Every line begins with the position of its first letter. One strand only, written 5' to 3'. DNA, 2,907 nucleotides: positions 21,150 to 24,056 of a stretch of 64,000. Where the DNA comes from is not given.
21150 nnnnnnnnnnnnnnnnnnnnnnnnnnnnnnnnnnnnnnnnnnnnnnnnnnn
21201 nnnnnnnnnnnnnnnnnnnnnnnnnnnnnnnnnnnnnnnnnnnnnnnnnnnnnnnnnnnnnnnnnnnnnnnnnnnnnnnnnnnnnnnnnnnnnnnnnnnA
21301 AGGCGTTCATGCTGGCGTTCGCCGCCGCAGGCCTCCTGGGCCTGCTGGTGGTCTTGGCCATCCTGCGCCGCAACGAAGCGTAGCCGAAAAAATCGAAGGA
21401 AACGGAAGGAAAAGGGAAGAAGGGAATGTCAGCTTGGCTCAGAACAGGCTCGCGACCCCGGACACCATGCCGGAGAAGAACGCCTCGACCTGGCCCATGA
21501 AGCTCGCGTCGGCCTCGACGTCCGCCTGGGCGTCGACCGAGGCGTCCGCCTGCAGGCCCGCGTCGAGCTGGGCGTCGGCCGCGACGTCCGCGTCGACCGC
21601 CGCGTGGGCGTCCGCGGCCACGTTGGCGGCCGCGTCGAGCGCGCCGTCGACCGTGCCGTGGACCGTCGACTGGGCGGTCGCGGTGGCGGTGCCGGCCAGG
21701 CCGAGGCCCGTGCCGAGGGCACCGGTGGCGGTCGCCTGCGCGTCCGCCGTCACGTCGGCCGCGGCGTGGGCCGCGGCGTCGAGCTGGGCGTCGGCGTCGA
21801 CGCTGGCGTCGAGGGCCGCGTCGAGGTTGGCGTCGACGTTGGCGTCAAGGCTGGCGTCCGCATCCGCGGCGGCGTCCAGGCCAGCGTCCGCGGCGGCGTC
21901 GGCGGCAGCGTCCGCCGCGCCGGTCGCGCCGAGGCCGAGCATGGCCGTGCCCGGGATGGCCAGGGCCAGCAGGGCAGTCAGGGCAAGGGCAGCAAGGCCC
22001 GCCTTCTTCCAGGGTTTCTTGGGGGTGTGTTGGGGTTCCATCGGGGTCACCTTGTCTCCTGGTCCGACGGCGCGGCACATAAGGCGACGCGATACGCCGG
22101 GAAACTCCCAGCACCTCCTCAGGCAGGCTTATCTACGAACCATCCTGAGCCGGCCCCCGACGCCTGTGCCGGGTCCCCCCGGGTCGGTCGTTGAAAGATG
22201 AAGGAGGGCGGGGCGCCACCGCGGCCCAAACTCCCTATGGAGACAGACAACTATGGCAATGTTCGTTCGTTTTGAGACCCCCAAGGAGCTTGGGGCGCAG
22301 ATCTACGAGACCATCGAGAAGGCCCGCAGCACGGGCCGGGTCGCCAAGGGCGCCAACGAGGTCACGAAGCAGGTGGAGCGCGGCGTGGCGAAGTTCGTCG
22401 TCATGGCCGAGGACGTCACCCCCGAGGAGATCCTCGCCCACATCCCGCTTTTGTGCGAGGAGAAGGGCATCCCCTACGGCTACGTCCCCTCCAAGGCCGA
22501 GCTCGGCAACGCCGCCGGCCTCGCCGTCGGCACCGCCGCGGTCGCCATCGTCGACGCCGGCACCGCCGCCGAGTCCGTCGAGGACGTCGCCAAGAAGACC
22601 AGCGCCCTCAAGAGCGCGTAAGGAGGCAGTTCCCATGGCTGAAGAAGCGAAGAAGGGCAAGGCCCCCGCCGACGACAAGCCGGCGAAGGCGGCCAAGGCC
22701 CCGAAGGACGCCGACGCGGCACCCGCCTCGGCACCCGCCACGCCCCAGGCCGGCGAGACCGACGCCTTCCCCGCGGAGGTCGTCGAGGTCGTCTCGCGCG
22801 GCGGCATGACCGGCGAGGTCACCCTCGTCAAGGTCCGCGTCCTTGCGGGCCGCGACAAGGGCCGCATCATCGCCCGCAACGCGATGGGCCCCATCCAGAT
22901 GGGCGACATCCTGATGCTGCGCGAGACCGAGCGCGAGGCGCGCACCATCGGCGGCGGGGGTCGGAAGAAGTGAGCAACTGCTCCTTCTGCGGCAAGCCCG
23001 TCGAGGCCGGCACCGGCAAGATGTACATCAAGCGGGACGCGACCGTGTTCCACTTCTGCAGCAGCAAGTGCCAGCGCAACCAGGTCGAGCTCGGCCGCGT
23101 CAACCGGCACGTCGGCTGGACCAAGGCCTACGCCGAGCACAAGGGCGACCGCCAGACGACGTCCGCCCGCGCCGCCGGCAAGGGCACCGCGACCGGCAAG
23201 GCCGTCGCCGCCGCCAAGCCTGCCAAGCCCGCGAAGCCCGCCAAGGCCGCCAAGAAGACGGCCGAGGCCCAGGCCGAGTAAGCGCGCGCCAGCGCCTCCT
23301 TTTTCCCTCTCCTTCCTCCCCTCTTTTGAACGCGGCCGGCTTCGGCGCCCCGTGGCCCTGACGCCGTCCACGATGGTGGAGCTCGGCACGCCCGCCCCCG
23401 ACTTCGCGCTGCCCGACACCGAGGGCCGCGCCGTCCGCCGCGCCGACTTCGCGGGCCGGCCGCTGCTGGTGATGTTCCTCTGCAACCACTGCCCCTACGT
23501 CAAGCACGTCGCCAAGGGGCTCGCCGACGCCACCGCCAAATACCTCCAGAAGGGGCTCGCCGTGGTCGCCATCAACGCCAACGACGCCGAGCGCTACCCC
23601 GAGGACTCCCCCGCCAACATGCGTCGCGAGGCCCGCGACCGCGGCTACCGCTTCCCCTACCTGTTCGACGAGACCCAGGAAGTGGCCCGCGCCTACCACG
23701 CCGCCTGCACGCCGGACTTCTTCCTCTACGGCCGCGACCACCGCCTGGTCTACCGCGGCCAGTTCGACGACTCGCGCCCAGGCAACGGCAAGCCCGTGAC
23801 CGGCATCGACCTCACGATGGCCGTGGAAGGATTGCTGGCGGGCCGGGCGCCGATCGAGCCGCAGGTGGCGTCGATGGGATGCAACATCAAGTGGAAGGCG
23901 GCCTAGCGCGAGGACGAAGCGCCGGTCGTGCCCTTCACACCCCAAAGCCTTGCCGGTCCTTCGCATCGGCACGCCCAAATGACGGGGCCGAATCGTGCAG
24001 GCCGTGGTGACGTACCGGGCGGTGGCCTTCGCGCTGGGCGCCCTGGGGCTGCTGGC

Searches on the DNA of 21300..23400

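Call 69: search_rna_families(source=window, start=21300, end=23400, threshold=evalue, max_evalue=1)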
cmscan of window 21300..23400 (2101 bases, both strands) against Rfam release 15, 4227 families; matches with E-value up to 1: 1.
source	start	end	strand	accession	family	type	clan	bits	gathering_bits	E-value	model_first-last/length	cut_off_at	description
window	21787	21849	+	RF01059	mir-598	Gene; miRNA;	-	21.7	69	0.21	1-80/80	no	mir-598 microRNA precursor family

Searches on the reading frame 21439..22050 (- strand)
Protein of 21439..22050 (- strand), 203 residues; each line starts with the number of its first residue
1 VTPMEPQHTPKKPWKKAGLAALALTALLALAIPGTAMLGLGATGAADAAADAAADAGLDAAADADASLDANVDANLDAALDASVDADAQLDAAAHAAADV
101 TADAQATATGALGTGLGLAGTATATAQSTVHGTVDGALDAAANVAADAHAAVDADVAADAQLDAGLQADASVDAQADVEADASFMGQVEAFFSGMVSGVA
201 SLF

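Call 16: search_protein_families(library=pfam, proteins=[window:21439-22050:-])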
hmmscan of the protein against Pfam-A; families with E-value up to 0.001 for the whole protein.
window:21439-22050:- (203 aa): 1 family
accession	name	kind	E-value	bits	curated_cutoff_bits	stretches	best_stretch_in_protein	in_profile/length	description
PF04519.19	Bactofilin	-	2.3e-05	25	27.9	1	112-190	3-82/98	Polymer-forming cytoskeletal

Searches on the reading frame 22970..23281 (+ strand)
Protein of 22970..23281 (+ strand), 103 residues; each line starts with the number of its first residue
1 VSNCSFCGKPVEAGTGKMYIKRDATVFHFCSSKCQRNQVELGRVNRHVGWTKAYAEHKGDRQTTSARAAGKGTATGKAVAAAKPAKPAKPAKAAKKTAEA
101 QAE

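Call 18: find_homologous_proteins(query=window:22970-23281:+, max_evalue=0.00001)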
Query window:22970-23281:+ (103 aa): 75 proteins with E <= 0.00001 among 1746 candidates.
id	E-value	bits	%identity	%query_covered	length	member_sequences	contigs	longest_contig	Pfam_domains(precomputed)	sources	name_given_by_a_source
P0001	1.2e-60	220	100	100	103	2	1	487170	PF01246.27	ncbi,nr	ncbi:MAG: large subunit ribosomal protein L24e [Thermoplasmata archaeon]|nr:large subunit ribosomal 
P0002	1.4e-39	152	95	60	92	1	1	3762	PF01246.27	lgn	-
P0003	4.1e-35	138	82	69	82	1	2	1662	PF01246.27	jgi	jgi:large subunit ribosomal protein L24e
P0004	1.6e-32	130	76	60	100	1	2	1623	PF06467.21,PF01246.27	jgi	jgi:large subunit ribosomal protein L24e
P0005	1.7e-32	129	70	83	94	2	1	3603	PF01246.27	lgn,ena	-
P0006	2.3e-32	129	80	59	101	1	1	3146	PF01246.27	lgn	-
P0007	2.6e-32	129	72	70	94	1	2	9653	PF01246.27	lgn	-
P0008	3.1e-32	129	77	64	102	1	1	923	PF01246.27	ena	-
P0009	4.3e-32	128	77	59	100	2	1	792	PF01246.27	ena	-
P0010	8.9e-32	127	75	63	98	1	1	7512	PF01246.27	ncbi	ncbi:MAG: 50S ribosomal protein L24e [Thermoplasmatota archaeon]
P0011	1.2e-31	127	79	59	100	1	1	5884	PF01246.27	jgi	jgi:large subunit ribosomal protein L24e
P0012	4.3e-31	125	80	59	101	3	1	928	PF01246.27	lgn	-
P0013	3.2e-30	122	74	64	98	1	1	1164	PF01246.27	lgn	-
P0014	4.8e-30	122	79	66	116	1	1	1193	PF01246.27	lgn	-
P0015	8.6e-30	121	56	93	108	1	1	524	PF01246.27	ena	-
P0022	5.4e-28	115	77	59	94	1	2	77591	PF06467.21,PF01246.27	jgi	jgi:large subunit ribosomal protein L24e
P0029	7.8e-26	108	75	59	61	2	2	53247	PF06467.21,PF01246.27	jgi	jgi:large subunit ribosomal protein L24e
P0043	1.5e-23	101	82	48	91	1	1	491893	PF06467.21,PF01246.27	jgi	jgi:large subunit ribosomal protein L24e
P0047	5.0e-23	99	80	50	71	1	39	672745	PF06467.21,PF01246.27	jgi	jgi:large subunit ribosomal protein L24e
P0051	2.1e-22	97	77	50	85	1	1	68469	PF01246.27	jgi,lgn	jgi:large subunit ribosomal protein L24e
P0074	8.6e-17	79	58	50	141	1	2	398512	PF06467.21,PF01246.27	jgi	jgi:large subunit ribosomal protein L24e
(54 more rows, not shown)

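Call 19: find_related_loci(query=window:22970-23281:+, collection=metagenome_contigs, flank=10000)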
Query window:22970-23281:+ (103 aa) in metagenome_contigs; peptide patterns used: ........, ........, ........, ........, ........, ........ (x = any residue, [..] = any of these).
600 stretches matched a pattern (row limit reached: there are more); 5 encode a relative of the query (tblastn E <= 1e-3); 5 distinct loci.
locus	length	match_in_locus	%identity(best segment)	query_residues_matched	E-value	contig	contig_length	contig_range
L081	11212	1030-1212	48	1-61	1e-17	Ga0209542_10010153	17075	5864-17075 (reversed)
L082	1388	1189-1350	50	1-54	2e-16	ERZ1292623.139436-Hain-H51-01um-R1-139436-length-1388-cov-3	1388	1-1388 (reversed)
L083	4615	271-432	50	1-54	3e-16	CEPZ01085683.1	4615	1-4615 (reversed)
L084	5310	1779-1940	50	1-54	2e-15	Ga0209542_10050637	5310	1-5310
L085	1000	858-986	56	1-43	2e-15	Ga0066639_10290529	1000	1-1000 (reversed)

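Call 20: find_encoding_contigs(protein=P0001, flank=10000, max_places=3)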
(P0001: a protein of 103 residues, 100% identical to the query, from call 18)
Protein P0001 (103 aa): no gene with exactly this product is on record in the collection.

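Call 22: find_encoding_contigs(protein=P0022, flank=10000, max_places=4)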
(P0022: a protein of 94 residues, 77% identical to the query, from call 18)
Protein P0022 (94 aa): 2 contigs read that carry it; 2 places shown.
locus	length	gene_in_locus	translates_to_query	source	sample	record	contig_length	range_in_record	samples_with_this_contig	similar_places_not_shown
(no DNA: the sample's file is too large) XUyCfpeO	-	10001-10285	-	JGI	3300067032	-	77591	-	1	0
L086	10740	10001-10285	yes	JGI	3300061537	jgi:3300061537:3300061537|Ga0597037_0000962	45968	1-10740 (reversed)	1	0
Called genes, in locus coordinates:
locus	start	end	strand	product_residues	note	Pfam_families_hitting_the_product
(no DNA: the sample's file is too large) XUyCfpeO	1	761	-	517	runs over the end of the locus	PF00999:Na_H_Exchanger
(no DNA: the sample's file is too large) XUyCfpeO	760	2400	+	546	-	-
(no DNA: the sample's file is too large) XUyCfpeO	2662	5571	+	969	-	PF02412:TSP_3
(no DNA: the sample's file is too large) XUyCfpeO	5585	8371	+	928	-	PF05345:He_PIG, PF02412:TSP_3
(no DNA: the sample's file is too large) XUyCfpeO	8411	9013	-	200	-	-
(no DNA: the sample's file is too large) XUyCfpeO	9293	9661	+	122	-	PF01248:Ribosomal_L7Ae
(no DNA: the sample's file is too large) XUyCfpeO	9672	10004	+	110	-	PF01200:Ribosomal_S28e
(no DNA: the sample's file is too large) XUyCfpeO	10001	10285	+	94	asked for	PF01246:Ribosomal_L24e, PF06467:zf-FCS (weak)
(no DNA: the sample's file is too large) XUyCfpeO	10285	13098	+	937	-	PF02012:BNR (faint), PF13088:BNR_2 (weak), PF00801:PKD, PF18911:PKD_4, PF05345:He_PIG, PF02412:TSP_3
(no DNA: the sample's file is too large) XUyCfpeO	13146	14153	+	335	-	PF01040:UbiA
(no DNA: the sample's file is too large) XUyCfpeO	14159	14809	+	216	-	PF00578:AhpC-TSA, PF08534:Redoxin, PF13905:Thioredoxin_8 (weak)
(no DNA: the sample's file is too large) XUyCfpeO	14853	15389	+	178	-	PF14539:DUF4442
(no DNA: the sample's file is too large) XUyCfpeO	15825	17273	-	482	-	PF00118:Cpn60_TCP1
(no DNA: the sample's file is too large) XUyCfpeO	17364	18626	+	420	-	-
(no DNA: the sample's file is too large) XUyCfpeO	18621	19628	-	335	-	PF26553:PDDEXK_19, PF01381:HTH_3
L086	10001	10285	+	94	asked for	PF01246:Ribosomal_L24e, PF06467:zf-FCS (weak)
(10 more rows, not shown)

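Call 23: find_encoding_contigs(protein=P0007, flank=10000, max_places=4)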
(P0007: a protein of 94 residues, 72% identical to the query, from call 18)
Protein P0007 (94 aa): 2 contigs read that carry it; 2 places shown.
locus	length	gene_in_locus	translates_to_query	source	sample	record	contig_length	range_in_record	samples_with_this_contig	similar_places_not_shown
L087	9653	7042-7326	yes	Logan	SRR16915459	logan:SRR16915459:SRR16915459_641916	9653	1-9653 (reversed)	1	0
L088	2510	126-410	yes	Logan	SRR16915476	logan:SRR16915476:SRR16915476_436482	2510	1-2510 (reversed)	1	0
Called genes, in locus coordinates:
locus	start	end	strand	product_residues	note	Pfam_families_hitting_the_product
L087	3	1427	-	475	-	?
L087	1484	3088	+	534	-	PF13115:YtkA (faint)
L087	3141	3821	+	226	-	-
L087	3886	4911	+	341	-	-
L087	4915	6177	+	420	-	PF02417:Chromate_transp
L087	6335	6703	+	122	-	PF01248:Ribosomal_L7Ae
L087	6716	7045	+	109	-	PF01200:Ribosomal_S28e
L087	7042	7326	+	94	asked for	PF01246:Ribosomal_L24e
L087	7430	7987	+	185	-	-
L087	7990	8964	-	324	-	PF00512:HisKA, PF02518:HATPase_c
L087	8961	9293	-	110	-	-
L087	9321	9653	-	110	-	?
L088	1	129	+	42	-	?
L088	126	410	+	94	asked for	PF01246:Ribosomal_L24e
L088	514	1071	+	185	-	-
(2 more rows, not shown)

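Call 27: find_encoding_contigs(protein=P0047, flank=10000, max_places=10)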
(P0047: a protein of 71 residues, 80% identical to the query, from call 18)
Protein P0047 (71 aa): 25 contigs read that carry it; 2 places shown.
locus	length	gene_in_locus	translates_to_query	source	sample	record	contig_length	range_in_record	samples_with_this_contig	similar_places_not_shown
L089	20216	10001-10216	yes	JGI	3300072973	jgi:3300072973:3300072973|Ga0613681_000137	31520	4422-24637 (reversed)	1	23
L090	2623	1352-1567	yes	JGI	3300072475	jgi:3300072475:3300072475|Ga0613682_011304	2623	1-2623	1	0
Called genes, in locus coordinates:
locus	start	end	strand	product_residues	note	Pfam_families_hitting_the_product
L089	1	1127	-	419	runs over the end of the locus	PF01970:TctA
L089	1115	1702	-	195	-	-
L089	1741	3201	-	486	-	PF03853:YjeF_N, PF01256:Carb_kinase, PF02110:HK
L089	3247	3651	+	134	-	PF01849:NAC, PF19026:UBA_HYPK (weak)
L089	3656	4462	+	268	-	-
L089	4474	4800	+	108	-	-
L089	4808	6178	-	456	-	PF00999:Na_H_Exchanger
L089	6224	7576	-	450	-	PF00999:Na_H_Exchanger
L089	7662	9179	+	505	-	-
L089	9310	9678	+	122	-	PF01248:Ribosomal_L7Ae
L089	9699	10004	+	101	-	PF01200:Ribosomal_S28e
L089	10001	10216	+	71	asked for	PF01246:Ribosomal_L24e, PF06467:zf-FCS (weak)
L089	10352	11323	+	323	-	-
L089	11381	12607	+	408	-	PF13349:DUF4097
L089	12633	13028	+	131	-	PF00075:RNase_H, PF13456:RVT_3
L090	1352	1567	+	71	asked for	PF01246:Ribosomal_L24e, PF06467:zf-FCS (weak)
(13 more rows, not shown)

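Call 28: find_encoding_contigs(protein=P0043, flank=10000, max_places=4)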
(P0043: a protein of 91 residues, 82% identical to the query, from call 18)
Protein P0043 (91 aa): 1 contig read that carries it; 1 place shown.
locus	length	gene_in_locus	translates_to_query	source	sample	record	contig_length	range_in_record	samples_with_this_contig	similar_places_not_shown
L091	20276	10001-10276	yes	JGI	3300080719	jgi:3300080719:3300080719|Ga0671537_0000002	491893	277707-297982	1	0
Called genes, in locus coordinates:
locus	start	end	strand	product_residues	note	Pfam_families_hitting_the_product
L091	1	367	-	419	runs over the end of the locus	PF01970:TctA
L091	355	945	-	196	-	-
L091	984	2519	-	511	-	PF03853:YjeF_N, PF01256:Carb_kinase, PF02110:HK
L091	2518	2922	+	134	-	PF01849:NAC, PF19026:UBA_HYPK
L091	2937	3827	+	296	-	-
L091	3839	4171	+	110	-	-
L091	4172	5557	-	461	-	PF00999:Na_H_Exchanger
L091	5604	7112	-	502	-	PF00999:Na_H_Exchanger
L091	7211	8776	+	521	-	PF00630:Filamin (faint), PF13115:YtkA (faint)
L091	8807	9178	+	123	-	PF06127:Mpo1-like (faint)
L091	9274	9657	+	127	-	PF01248:Ribosomal_L7Ae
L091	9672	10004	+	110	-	PF01200:Ribosomal_S28e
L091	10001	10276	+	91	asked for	PF01246:Ribosomal_L24e, PF06467:zf-FCS (weak)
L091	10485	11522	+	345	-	-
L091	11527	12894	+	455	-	-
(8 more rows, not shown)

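Call 32: find_encoding_contigs(protein=P0051, flank=10000, max_places=4)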
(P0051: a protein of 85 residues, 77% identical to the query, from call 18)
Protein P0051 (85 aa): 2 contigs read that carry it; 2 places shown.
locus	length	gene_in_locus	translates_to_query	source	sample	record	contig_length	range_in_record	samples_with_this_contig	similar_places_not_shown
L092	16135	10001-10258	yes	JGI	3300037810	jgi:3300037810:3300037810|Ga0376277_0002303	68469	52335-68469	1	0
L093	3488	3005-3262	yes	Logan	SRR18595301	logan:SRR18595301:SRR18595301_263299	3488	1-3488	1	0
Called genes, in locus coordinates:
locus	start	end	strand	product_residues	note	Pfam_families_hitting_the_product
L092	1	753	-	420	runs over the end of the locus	PF01970:TctA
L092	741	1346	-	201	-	-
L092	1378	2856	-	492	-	PF03853:YjeF_N, PF01256:Carb_kinase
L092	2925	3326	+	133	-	PF01849:NAC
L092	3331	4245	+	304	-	-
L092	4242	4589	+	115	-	-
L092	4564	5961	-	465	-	PF00999:Na_H_Exchanger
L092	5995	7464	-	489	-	PF00999:Na_H_Exchanger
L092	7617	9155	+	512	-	-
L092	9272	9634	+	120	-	PF01248:Ribosomal_L7Ae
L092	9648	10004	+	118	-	PF01200:Ribosomal_S28e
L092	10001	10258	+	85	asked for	PF01246:Ribosomal_L24e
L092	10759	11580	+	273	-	-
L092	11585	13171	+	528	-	-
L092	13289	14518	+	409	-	PF13349:DUF4097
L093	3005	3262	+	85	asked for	PF01246:Ribosomal_L24e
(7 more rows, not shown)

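Call 33: find_encoding_contigs(protein=P0029, flank=10000, max_places=4)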
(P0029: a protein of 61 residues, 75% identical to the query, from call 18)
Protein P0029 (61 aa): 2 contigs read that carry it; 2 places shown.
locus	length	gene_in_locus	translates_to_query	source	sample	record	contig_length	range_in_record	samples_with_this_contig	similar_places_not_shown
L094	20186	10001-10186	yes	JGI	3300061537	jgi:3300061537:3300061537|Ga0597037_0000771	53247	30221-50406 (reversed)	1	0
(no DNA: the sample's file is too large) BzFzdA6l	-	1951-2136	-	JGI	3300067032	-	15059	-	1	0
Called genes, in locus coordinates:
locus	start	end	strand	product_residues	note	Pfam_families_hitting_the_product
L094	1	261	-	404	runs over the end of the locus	PF01970:TctA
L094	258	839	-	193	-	-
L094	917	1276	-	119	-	-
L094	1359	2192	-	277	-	-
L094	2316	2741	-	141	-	PF01849:NAC, PF19026:UBA_HYPK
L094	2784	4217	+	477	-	PF03853:YjeF_N, PF01256:Carb_kinase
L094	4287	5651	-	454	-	PF00999:Na_H_Exchanger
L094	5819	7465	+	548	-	-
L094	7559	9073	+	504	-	PF14158:YndJ, PF09348:DUF1990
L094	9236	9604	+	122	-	PF01248:Ribosomal_L7Ae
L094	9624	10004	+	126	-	PF01200:Ribosomal_S28e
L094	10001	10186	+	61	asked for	PF01246:Ribosomal_L24e, PF06467:zf-FCS (faint)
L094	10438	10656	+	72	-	-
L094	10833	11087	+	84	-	-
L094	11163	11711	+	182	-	PF00578:AhpC-TSA, PF08534:Redoxin, PF00085:Thioredoxin (faint), PF13098:Thioredoxin_2 (weak), PF13905:Thioredoxin_8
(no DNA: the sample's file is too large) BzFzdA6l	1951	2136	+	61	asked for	PF01246:Ribosomal_L24e, PF06467:zf-FCS (faint)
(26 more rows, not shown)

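Call 34: find_encoding_contigs(protein=P0074, flank=10000, max_places=4)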
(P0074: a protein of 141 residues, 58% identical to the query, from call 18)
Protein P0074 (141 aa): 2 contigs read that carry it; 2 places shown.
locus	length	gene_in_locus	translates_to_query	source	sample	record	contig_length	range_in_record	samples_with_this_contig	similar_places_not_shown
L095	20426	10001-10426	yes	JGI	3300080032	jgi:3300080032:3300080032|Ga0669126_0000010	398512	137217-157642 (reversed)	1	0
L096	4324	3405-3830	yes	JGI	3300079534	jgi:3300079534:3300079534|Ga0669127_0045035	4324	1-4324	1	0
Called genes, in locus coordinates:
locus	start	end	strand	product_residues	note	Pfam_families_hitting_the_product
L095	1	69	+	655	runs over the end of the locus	-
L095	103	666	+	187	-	PF13563:2_5_RNA_ligase2, PF02834:LigT_PEase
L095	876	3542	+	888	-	-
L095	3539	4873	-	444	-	PF00464:SHMT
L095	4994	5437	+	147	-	PF13279:4HBT_2, PF03061:4HBT (weak)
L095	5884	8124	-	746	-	PF06745:ATPase, PF24336:DUF7504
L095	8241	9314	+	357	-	PF00579:tRNA-synt_1b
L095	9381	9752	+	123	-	PF01248:Ribosomal_L7Ae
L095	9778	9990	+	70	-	PF01200:Ribosomal_S28e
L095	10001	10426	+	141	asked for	PF01246:Ribosomal_L24e, PF06467:zf-FCS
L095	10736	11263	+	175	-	PF12705:PDDEXK_1, PF01930:Cas_Cas4 (weak)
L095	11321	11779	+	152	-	PF00334:NDK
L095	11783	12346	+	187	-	PF01300:Sua5_yciO_yrdC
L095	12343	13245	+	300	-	PF00557:Peptidase_M24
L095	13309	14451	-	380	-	PF01717:Meth_synt_2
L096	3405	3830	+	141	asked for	PF01246:Ribosomal_L24e, PF06467:zf-FCS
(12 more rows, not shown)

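Call 58: list_cluster_members(proteins=[P0001, P0076])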
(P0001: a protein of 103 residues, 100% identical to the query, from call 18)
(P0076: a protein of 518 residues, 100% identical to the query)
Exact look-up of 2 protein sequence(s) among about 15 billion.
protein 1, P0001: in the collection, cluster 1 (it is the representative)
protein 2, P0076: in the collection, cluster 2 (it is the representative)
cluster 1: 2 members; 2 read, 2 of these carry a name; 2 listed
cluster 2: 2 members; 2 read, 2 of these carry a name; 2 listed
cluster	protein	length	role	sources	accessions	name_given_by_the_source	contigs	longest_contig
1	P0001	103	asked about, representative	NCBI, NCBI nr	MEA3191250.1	MAG: large subunit ribosomal protein L24e [Thermoplasmata archaeon] | large subunit ribosomal protein L24e [Thermoplasmata archaeon]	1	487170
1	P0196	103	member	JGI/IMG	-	large subunit ribosomal protein L24e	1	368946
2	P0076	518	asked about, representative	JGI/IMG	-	acetyl-CoA carboxylase carboxyltransferase component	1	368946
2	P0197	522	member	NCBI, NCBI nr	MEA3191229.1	MAG: hypothetical protein QOD77_1811 [Thermoplasmata archaeon] | hypothetical protein [Thermoplasmata archaeon]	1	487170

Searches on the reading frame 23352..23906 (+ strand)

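Call 16: search_protein_families(library=pfam, proteins=[window:23352-23906:+])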
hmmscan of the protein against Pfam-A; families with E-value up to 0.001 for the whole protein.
window:23352-23906:+ (184 aa): 5 families
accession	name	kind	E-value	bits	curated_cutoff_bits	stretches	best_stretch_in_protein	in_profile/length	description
PF00578.27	AhpC-TSA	-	2e-22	79.8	26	1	12-134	2-123/124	AhpC/TSA family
PF08534.16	Redoxin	-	1.9e-17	63.8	26.6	1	12-141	3-137/148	Redoxin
PF13905.12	Thioredoxin_8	-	3.2e-05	24.6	27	1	35-131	1-93/94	Thioredoxin-like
PF02630.20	SCO1-SenC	-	8.9e-05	22.9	22.8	1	16-52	2-38/134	SCO1/SenC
PF13098.12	Thioredoxin_2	-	0.00037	21.3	27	1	35-136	5-93/104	Thioredoxin-like domain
